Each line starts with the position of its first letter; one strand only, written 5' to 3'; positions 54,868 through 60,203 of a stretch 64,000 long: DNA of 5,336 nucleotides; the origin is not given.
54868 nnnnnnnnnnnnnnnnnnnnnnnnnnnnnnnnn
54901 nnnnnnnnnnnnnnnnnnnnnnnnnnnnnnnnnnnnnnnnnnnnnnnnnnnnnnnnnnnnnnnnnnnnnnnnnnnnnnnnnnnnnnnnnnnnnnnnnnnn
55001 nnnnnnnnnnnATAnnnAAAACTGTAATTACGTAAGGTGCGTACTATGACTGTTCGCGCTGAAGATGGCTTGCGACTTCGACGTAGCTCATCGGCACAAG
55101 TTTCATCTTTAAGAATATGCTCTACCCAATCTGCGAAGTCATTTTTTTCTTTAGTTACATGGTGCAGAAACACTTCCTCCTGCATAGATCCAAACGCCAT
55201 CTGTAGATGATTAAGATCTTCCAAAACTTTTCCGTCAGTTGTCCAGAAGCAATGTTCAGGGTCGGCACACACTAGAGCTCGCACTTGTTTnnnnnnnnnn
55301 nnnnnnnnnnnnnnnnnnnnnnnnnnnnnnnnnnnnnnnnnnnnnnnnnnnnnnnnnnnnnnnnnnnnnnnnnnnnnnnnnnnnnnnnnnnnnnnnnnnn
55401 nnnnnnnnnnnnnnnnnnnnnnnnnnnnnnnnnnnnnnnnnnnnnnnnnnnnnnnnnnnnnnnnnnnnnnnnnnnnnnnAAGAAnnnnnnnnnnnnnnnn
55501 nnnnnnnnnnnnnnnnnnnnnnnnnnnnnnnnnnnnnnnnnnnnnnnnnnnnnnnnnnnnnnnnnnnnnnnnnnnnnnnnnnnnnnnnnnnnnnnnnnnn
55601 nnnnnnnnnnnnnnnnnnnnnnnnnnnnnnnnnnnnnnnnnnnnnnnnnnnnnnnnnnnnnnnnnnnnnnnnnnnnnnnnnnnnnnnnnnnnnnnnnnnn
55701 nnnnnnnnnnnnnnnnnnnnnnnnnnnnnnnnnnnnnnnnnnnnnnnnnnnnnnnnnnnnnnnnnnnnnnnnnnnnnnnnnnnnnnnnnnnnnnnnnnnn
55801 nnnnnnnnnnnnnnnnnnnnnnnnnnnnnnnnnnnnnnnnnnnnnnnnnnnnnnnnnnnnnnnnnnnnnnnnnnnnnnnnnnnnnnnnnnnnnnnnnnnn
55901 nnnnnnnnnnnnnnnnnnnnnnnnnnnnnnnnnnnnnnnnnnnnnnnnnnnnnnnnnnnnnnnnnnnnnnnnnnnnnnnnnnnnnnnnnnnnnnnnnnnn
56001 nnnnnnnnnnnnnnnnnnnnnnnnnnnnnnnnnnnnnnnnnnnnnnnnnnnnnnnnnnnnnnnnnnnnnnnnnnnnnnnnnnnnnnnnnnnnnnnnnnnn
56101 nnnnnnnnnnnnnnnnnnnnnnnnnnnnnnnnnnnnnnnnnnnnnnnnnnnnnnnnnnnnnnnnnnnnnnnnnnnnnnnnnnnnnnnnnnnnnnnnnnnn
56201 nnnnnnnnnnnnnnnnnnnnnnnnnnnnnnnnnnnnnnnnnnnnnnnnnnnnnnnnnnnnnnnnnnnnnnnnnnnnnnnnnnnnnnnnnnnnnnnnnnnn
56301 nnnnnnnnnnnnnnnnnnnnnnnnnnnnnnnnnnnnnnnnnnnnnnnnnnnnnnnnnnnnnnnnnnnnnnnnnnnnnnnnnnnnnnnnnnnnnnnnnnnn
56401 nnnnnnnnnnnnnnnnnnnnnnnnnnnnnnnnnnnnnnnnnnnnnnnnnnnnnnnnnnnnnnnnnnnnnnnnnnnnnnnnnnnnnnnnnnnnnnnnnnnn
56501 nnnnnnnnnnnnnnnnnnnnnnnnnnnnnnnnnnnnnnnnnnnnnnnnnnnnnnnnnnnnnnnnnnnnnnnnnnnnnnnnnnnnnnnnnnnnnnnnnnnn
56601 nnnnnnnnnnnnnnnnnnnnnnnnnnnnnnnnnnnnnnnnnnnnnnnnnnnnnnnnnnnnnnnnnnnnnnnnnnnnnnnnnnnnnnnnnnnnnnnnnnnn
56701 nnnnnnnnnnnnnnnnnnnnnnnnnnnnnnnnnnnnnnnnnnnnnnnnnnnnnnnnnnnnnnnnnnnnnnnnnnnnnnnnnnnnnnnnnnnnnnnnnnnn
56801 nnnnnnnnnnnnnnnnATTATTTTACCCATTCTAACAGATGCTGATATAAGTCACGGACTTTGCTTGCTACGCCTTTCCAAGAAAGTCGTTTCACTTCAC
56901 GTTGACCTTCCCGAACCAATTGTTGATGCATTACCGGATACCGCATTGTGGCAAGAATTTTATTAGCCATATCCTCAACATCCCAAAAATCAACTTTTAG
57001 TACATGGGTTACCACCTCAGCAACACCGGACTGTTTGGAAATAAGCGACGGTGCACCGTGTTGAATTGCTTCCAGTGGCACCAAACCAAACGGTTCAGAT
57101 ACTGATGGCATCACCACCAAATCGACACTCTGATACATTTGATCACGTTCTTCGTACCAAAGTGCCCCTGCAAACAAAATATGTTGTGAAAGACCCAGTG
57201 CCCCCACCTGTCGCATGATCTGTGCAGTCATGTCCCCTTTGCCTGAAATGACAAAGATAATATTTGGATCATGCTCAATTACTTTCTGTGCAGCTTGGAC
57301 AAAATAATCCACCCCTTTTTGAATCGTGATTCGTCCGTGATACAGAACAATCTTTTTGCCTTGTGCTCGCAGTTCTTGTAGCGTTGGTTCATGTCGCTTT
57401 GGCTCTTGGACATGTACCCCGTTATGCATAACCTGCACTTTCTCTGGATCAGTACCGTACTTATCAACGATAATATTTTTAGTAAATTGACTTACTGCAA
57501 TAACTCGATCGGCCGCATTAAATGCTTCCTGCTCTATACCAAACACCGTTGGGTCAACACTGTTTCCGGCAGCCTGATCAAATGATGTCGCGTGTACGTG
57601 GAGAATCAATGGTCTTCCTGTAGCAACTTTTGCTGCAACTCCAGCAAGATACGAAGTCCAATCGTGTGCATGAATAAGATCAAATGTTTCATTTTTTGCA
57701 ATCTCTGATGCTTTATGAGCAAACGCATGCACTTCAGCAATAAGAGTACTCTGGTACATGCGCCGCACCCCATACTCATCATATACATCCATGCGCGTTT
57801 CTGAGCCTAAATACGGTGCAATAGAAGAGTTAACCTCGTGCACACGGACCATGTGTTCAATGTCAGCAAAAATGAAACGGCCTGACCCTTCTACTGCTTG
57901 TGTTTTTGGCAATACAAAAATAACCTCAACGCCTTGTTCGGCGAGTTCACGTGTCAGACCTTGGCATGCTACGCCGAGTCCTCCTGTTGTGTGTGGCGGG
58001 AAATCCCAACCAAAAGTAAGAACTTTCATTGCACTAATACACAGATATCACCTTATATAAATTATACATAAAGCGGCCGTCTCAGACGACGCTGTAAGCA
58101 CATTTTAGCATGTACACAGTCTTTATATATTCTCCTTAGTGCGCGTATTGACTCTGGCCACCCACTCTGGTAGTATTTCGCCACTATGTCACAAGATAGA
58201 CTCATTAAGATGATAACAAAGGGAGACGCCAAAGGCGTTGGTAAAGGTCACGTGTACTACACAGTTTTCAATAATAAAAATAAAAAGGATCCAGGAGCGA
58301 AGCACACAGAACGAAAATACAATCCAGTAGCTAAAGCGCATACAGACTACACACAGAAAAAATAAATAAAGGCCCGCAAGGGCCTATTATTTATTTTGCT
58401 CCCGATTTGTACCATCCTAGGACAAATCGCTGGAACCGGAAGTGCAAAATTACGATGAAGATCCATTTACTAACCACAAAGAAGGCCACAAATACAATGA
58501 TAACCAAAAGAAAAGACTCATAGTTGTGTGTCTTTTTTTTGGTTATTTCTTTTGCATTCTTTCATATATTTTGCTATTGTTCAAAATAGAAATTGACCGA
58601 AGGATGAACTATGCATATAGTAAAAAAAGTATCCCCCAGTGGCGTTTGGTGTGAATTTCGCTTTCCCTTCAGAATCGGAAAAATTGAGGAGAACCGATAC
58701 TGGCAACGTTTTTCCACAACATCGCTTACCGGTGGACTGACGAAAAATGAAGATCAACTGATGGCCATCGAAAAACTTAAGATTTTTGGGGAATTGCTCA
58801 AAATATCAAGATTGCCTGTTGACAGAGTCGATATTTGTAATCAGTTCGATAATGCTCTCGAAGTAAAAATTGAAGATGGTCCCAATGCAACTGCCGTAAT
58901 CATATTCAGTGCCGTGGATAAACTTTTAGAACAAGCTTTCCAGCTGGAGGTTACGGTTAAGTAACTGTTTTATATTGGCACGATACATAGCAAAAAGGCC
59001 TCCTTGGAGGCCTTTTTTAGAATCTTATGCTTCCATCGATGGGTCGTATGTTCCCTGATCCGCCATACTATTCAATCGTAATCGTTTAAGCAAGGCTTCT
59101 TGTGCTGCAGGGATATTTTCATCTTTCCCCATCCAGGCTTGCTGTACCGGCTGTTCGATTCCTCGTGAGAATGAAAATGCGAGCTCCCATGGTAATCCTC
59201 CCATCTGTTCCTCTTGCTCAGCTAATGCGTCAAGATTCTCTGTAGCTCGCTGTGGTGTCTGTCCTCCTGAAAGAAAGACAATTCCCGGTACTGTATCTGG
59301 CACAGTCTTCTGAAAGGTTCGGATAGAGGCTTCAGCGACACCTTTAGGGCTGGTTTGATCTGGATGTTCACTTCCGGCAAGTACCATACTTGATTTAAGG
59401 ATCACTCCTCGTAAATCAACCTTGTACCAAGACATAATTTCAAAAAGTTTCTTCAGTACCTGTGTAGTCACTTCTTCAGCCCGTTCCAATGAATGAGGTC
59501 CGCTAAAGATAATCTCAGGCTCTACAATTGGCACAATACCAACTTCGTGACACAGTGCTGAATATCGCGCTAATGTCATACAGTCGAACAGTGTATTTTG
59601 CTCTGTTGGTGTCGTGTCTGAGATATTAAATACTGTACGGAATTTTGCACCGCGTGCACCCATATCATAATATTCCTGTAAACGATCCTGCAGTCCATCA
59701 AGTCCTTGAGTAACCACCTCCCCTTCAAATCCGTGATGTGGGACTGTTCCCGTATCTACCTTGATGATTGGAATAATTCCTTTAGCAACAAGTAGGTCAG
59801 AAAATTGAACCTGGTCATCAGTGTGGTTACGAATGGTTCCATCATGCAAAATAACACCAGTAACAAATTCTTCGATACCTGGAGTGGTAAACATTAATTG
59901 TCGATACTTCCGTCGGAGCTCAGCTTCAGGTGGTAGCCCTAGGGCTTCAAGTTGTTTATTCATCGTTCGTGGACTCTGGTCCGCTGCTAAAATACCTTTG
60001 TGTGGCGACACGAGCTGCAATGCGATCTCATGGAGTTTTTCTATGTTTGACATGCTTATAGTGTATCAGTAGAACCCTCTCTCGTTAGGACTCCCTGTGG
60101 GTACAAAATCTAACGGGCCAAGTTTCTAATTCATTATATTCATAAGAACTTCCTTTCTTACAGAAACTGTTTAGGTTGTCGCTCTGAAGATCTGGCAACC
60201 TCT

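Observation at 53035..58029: Alpha-glucan gene cluster (GT, GH57, GH15) with an embedded histone-H1-like Lys/Ala-repeat protein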

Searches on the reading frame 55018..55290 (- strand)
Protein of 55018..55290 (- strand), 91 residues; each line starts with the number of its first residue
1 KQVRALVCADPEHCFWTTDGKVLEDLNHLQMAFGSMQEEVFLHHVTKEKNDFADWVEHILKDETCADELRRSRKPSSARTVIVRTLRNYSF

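Call 68: search_protein_representatives(alignment_id=A4)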
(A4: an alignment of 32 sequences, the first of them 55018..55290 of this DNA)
Query: 32 sequences, 91 profile positions. Proteins with E-value up to 0.001 (for the whole library): 4295; up to 1e-10: 1913; up to 1e-30: 21. The best 150 are listed.
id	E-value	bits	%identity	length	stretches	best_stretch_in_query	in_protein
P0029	2.1e-42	159.2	-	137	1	1-91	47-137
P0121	1.5e-38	146.8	-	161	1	2-90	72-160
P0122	1.7e-38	146.6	-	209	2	2-79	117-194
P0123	5.5e-38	145.0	-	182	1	2-90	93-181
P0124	9.1e-38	144.3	-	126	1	2-91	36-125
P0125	4.2e-37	142.2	-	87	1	6-90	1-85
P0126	1.4e-36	140.5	-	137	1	2-90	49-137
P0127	2.1e-34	133.6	-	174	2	10-87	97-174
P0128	6.8e-34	131.9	-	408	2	9-90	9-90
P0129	1.7e-33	130.7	-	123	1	3-89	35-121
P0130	1.8e-33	130.5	-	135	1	3-91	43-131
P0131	1.7e-32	127.5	-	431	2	11-82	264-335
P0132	5.6e-32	125.8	-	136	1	3-91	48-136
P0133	7.2e-32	125.4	-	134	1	2-91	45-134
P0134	3.2e-31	123.3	-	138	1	6-90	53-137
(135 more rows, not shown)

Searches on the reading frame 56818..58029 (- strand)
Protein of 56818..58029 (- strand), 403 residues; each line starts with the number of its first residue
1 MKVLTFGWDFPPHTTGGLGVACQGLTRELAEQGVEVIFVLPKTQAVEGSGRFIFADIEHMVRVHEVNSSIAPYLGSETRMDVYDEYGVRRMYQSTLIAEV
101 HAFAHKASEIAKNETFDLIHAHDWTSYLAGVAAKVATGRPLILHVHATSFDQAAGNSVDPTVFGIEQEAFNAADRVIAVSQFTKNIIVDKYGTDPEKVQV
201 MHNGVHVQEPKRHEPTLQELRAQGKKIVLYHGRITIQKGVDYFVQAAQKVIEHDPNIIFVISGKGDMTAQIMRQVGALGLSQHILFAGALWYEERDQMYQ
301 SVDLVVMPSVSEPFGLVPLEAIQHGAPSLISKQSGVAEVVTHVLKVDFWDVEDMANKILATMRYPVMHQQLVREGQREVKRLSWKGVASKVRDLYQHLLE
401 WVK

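Call 3: search_protein_families(library=pfam, proteins=[window:56818-58029:-], max_evalue=0.01)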
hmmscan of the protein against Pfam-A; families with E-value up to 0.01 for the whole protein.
window:56818-58029:- (403 aa): 8 families
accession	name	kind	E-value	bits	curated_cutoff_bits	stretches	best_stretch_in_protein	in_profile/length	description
PF00534.26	Glycos_transf_1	-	3e-30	105.4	26.4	1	220-375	10-169/172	Glycosyl transferases group 1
PF13439.12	Glyco_transf_4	-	1.4e-27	97.2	28.5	1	16-208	2-169/170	Glycosyltransferase Family 4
PF13692.12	Glyco_trans_1_4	-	5.6e-25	88.7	27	1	226-361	2-139/142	Glycosyl transferases group 1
PF13579.12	Glyco_trans_4_4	-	8e-21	75.5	29.7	1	16-204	1-158/158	Glycosyl transferase 4-like domain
PF20706.3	GT4-conflict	-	3e-20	73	26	1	163-347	137-327/385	Family 4 Glycosyltransferase in conflict systems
PF08323.17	Glyco_transf_5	-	2e-17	64.2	22.7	1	2-183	1-220/239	Starch synthase catalytic domain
PF13477.12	Glyco_trans_4_2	-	0.00027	21.5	23.4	1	106-180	65-139/139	Glycosyl transferase 4-like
PF00982.27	Glyco_transf_20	-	0.00032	20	32.5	0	276-369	346-444/473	Glycosyltransferase family 20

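Call 4: search_protein_families(library=ncbifam, proteins=[window:56818-58029:-], max_evalue=0.01)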
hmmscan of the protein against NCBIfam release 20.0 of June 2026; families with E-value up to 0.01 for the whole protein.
window:56818-58029:- (403 aa): 47 families (the best 25 are shown)
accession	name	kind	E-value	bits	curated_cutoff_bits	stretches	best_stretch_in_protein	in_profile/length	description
TIGR02149.1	glgA_Coryne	subfamily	6.3e-39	134.2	302.4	1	1-398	1-390/391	glycogen synthase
TIGR04157.1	glyco_rSAM_CFB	subfamily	1.5e-33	116.4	400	1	112-346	115-345/406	TIGR04157 family glycosyltransferase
TIGR03449.1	mycothiol_MshA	equivalog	2.9e-32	112.1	462.5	1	15-399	20-404/406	D-inositol-3-phosphate glycosyltransferase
TIGR02095.1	glgA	subfamily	4.4e-28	98.2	328.45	2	224-397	293-476/477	glycogen/starch synthase, ADP-glucose type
TIGR03999.1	thiol_BshA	equivalog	1.7e-26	93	273.7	1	13-399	9-374/375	N-acetyl-alpha-D-glucosaminyl L-malate synthase BshA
TIGR04047.1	MSMEG_0565_glyc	hypoth_equivalog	1.2e-24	87.1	259.85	1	111-396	82-372/373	MSMEG_0565 family glycosyltransferase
TIGR04063.1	stp3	hypoth_equivalog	4.8e-23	81.7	442.05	1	94-399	71-396/397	TIGR04063 family PEP-CTERM/XrtA system glycosyltransferase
NF038295.1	EPS_HpsP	equivalog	2.6e-20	72.8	550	1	112-398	89-387/388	hormogonium polysaccharide biosynthesis glycosyltransferase HpsP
NF041876.1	EPS_EpsE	equivalog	1.1e-18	67.7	400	1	175-380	165-377/389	exopolysaccharide biosynthesis GT4 family glycosyltransferase EpsE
NF047684.1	TeichurnBiosyTuaC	equivalog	2.6e-18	66.1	550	1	1-399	1-390/391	teichuronic acid biosynthesis protein TuaC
NF041010.1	glycosy_Agl16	equivalog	2.4e-17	62.8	575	1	164-398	125-351/352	glycosylation protein Agl16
NF012028.0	PRK15484.1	subfamily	2.5e-17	63.1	618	1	166-393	133-373/380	lipopolysaccharide N-acetylglucosaminyltransferase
NF053513.1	Gtran_IagA_BgsA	equivalog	1.8e-16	60.1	460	1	110-399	38-332/333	LTA glycolipid anchor biosynthesis glycosyltransferase, IagA/BgsA family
TIGR03088.1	stp2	hypoth_equivalog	9.2e-16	57.8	409.05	1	173-399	137-374/374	TIGR03088 family PEP-CTERM/XrtA system glycosyltransferase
NF001899.0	PRK00654.1-2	equivalog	9.3e-16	57.3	459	1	221-345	286-409/478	glycogen synthase GlgA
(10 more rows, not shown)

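Call 46: search_solved_structures(query=window:56818-58029:-, max_evalue=1e-10)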
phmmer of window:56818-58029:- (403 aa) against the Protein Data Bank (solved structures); distinct sequences matched with E-value up to 1e-10: 13.
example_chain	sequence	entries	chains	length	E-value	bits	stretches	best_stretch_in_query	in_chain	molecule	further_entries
6tvp_A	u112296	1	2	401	1.6e-19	73.6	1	113-396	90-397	Alpha-maltose-1-phosphate synthase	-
3fro_A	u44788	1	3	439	4e-17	65.7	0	229-390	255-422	GlgA glycogen synthase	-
2bis_A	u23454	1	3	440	4e-17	65.7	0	229-390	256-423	GLGA GLYCOGEN SYNTHASE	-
3l01_A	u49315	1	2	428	4.5e-17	65.5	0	229-388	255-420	GlgA glycogen synthase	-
3c4q_A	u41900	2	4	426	2.7e-16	63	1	15-396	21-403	Predicted glycosyltransferases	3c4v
3c48_A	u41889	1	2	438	3.1e-16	62.8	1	15-396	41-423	Predicted glycosyltransferases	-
2jjm_A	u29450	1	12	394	8.7e-13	51.4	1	102-378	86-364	GLYCOSYL TRANSFERASE, GROUP 1 FAMILY PROTEIN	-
6n1x_A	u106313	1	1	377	9.4e-13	51.3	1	104-374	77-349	Glycosyltransferase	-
3mbo_A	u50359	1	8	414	1e-12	51.2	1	102-378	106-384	Glycosyltransferase, group 1 family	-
6d9t_A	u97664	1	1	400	1.1e-12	51.1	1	104-374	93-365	Glycosyl transferase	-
4xso_B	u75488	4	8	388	3.7e-12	49.4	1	112-344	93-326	Alr3699 protein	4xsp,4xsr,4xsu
5d00_A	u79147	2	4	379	7.2e-12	48.4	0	103-358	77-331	N-acetyl-alpha-D-glucosaminyl L-malate synthase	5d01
6kih_A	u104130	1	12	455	3.7e-11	46.1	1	224-398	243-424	Tll1590 protein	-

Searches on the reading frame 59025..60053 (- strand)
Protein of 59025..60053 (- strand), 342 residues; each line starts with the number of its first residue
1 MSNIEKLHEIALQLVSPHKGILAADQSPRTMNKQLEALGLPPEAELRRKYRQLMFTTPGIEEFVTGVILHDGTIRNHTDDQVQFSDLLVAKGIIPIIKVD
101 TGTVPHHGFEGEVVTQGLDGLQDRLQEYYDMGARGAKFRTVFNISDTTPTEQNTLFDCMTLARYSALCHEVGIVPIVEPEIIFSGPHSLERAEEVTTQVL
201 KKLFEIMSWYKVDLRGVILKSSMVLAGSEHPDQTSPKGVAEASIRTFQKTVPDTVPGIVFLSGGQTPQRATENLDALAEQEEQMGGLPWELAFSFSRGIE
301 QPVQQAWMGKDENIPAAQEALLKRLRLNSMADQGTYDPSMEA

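Call 3: search_protein_families(library=pfam, proteins=[window:59025-60053:-], max_evalue=0.01)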
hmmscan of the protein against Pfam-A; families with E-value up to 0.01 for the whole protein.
window:59025-60053:- (342 aa): 1 family
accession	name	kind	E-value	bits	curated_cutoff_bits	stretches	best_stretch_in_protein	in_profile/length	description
PF00274.25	Glycolytic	-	1.8e-106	356.3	22.2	1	7-340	2-333/349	Fructose-bisphosphate aldolase class-I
